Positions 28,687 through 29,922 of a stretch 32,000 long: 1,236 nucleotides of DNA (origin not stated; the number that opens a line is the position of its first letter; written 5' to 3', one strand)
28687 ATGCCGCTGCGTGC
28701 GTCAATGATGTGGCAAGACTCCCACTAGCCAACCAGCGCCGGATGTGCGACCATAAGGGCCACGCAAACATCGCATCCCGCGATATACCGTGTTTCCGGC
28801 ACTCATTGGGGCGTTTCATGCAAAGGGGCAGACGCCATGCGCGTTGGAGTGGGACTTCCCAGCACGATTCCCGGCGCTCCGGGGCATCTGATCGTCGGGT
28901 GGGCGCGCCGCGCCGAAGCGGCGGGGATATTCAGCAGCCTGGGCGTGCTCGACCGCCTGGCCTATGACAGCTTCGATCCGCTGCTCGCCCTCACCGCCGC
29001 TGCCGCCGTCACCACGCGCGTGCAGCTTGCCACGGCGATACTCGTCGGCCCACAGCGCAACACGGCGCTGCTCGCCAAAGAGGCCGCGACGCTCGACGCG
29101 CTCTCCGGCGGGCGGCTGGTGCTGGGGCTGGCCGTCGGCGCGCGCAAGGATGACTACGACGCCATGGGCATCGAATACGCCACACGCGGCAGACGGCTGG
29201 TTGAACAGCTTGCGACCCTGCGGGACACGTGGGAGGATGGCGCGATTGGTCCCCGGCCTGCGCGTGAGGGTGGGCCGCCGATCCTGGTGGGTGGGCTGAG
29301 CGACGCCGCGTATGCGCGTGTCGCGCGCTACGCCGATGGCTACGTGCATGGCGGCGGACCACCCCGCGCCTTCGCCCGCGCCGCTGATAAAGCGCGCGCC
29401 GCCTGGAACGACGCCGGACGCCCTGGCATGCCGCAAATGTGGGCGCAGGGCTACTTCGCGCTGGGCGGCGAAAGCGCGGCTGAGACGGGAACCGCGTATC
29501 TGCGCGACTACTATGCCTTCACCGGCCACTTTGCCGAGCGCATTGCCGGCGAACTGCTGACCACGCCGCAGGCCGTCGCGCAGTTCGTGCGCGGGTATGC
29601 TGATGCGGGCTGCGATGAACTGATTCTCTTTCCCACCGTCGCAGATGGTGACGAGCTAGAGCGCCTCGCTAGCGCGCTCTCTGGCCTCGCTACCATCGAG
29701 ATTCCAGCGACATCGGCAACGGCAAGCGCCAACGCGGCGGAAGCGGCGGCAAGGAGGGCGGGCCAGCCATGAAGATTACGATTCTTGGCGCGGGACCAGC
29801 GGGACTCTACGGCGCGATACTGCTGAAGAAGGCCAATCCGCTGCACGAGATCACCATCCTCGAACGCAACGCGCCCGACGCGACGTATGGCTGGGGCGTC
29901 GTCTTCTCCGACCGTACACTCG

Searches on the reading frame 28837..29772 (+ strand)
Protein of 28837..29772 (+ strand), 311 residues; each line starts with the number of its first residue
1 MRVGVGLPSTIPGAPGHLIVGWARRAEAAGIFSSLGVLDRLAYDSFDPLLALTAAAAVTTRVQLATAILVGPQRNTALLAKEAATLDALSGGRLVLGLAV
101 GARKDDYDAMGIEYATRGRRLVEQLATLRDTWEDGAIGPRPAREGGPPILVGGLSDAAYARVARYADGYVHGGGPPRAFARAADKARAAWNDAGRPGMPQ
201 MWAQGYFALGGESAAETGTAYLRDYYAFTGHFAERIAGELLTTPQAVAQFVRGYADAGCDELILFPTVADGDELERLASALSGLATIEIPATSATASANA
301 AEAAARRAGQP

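Call 87: search_protein_families(library=pfam, proteins=[window:28837-29772:+], max_evalue=0.00001)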
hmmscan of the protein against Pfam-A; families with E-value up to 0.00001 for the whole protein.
window:28837-29772:+ (311 aa): 1 family
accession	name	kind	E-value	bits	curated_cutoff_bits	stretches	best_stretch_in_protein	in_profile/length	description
PF00296.26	Bac_luciferase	-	1e-35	124.1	27.9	1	15-230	21-249/314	Luciferase-like monooxygenase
